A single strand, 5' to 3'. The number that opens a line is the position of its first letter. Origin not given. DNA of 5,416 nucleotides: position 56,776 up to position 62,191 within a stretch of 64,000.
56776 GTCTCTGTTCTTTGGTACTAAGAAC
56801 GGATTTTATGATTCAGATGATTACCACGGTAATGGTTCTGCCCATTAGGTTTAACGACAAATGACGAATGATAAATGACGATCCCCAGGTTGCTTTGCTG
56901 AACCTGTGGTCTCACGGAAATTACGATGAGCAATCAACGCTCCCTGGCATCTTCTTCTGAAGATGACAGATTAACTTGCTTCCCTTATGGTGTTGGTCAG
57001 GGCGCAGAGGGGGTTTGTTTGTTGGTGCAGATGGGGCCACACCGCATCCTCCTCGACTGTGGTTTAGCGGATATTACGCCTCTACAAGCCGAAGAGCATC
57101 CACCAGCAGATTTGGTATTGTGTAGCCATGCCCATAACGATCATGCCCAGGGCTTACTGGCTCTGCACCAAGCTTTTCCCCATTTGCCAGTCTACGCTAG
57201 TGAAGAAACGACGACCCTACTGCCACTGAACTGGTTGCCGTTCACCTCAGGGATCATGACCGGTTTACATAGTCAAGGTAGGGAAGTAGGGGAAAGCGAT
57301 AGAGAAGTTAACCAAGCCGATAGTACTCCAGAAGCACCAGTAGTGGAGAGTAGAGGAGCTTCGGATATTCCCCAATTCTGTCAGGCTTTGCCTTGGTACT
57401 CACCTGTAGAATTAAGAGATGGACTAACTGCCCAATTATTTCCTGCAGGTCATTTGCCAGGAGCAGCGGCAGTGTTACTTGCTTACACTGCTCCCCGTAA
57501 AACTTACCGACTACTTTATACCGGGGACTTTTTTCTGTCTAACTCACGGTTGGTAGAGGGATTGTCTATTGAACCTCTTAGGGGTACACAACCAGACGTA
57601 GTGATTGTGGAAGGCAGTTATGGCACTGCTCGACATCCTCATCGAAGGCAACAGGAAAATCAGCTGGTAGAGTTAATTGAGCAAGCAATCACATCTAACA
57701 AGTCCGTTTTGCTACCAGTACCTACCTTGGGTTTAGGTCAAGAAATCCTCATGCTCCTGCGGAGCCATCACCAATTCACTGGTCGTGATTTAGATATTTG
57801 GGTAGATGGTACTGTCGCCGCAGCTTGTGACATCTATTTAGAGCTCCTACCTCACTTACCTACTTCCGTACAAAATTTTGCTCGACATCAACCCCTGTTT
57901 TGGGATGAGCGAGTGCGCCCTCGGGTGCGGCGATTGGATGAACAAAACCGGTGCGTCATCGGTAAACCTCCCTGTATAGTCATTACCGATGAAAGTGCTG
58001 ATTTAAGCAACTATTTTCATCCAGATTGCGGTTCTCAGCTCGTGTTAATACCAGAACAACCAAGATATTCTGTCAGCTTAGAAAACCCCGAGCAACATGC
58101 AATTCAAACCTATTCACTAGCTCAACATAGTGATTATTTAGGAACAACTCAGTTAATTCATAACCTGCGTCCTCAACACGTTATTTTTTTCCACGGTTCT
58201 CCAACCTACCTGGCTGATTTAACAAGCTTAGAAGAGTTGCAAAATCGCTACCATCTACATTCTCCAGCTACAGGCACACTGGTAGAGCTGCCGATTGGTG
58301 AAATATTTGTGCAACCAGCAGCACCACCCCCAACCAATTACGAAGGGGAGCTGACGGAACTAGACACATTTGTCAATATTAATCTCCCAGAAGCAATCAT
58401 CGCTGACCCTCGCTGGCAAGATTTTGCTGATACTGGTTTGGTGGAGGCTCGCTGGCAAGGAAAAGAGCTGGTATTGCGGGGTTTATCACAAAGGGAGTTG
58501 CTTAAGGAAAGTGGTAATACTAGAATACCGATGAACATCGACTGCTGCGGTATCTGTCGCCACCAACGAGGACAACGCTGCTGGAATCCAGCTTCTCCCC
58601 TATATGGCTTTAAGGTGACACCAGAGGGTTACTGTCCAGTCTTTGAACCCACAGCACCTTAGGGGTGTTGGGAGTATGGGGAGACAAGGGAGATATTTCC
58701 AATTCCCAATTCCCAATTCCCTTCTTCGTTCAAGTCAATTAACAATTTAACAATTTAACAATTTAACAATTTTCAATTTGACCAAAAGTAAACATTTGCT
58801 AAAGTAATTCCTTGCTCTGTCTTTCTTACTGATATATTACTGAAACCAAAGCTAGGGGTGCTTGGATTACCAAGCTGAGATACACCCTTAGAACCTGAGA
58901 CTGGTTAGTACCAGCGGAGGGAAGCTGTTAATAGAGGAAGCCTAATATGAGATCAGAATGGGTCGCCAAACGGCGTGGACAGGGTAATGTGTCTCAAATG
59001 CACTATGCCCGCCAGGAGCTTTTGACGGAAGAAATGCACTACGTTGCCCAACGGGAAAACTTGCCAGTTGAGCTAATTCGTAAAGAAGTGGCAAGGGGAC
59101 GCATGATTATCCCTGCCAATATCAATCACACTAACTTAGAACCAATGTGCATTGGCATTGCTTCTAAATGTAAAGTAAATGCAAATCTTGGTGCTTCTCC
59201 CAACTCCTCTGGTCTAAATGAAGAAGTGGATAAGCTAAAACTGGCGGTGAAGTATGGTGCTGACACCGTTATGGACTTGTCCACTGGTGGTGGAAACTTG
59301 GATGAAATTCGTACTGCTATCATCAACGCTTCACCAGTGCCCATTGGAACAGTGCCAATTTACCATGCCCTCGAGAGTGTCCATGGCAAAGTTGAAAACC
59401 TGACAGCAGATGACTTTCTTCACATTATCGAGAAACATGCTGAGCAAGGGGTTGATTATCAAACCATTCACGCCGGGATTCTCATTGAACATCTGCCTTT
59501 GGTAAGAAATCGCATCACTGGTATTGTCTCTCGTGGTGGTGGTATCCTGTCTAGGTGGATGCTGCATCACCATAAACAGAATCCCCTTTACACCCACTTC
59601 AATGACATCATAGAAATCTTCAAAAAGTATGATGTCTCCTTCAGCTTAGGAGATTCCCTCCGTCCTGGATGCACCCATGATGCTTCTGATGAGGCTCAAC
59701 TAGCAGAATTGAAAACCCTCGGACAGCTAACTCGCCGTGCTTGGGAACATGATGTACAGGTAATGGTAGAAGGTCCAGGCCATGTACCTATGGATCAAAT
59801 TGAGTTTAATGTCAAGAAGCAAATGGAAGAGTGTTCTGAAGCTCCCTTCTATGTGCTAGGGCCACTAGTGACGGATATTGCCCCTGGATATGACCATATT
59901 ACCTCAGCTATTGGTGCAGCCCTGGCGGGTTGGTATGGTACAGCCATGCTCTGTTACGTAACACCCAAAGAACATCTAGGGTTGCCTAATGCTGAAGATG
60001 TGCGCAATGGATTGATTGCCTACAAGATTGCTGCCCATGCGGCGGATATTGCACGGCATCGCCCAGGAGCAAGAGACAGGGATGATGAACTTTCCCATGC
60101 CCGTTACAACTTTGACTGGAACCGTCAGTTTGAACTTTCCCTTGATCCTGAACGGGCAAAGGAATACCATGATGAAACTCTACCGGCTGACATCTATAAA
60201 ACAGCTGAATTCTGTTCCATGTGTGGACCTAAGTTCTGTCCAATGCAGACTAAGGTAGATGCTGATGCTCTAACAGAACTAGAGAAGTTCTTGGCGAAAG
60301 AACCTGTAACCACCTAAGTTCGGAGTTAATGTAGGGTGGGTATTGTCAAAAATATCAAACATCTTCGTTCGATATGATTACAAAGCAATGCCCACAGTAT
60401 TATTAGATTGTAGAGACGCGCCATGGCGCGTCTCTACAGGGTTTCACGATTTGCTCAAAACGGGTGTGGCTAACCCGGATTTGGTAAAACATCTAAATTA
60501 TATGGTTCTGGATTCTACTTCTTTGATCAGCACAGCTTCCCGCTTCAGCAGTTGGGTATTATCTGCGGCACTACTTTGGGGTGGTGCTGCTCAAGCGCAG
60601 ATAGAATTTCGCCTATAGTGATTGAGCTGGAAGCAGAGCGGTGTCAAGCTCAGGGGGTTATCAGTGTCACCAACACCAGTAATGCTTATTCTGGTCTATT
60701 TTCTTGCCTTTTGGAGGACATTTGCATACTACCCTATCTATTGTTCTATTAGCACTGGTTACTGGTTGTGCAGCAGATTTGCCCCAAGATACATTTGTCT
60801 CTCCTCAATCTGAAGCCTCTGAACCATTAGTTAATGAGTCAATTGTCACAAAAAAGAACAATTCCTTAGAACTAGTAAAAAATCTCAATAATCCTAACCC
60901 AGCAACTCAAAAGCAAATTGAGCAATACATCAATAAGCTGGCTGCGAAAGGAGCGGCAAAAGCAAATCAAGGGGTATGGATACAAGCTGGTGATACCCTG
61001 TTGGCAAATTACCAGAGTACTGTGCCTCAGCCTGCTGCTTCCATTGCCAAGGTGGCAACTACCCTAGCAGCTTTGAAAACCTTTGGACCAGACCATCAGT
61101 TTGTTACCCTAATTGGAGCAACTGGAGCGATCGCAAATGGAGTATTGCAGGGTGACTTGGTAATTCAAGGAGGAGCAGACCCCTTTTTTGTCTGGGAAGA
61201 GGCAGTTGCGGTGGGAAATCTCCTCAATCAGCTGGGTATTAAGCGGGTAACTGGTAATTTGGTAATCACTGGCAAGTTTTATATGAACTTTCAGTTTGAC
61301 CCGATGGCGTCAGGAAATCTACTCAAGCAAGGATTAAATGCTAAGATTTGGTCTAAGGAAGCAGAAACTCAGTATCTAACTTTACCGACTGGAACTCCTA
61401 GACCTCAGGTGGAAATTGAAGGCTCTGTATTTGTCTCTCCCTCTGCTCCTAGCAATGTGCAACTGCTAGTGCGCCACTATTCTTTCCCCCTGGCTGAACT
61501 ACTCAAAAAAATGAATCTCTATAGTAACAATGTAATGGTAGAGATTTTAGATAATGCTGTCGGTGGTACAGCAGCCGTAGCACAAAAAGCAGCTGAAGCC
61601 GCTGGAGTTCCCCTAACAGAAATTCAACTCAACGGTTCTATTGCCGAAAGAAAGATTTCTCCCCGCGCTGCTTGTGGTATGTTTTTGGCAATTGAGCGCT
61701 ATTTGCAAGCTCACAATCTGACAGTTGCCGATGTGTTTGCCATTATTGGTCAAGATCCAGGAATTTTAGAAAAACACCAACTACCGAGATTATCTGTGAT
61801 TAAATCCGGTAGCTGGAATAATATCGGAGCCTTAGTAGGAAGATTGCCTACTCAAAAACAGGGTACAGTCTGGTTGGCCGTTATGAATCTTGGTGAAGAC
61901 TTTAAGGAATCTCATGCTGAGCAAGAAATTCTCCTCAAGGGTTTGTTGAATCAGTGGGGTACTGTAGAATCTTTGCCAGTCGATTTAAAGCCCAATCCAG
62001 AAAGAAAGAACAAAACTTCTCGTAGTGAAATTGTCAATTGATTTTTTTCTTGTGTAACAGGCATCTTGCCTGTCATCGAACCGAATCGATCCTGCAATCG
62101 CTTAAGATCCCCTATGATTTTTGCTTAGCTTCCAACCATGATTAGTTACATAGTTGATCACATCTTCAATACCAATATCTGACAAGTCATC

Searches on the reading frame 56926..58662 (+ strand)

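Call 63: search_protein_families(library=pfam, proteins=[window:56926-58662:+], max_evalue=0.00001)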
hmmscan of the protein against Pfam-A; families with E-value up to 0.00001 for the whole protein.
window:56926-58662:+ (578 aa): 2 families
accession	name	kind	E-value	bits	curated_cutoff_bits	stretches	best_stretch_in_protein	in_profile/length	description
PF12706.13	Lactamase_B_2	-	1.9e-09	37.9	27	1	39-100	1-71/200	Beta-lactamase superfamily domain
PF00753.33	Lactamase_B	-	9e-08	32.7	22.7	1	31-217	8-162/196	Metallo-beta-lactamase superfamily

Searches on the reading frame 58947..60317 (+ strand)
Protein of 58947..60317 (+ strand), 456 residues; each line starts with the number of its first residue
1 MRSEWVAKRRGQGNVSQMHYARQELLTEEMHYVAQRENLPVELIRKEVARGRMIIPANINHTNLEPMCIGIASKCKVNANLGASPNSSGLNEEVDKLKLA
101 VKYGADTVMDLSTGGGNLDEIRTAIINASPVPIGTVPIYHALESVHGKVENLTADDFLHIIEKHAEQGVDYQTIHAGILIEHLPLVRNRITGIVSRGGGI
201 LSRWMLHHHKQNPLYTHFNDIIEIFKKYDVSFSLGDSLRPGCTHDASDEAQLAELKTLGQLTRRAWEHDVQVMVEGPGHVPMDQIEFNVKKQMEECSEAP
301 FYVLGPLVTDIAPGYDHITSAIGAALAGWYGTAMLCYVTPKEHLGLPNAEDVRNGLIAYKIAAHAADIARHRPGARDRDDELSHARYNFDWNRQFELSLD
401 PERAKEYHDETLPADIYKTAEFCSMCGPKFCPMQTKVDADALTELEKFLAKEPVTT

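Call 63: search_protein_families(library=pfam, proteins=[window:58947-60317:+], max_evalue=0.00001)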
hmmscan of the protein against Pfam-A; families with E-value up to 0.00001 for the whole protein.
window:58947-60317:+ (456 aa): 1 family
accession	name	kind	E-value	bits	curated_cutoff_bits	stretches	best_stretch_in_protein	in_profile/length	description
PF01964.24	ThiC_Rad_SAM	-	9.7e-190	631.2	25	1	17-435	2-417/420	Radical SAM ThiC family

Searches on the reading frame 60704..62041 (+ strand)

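Call 63: search_protein_families(library=pfam, proteins=[window:60704-62041:+], max_evalue=0.00001)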
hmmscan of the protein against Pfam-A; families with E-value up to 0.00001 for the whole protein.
window:60704-62041:+ (445 aa): 1 family
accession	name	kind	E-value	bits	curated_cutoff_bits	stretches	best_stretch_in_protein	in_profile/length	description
PF02113.21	Peptidase_S13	-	2.7e-27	96.1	22.8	2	74-188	3-120/444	D-Ala-D-Ala carboxypeptidase 3 (S13) family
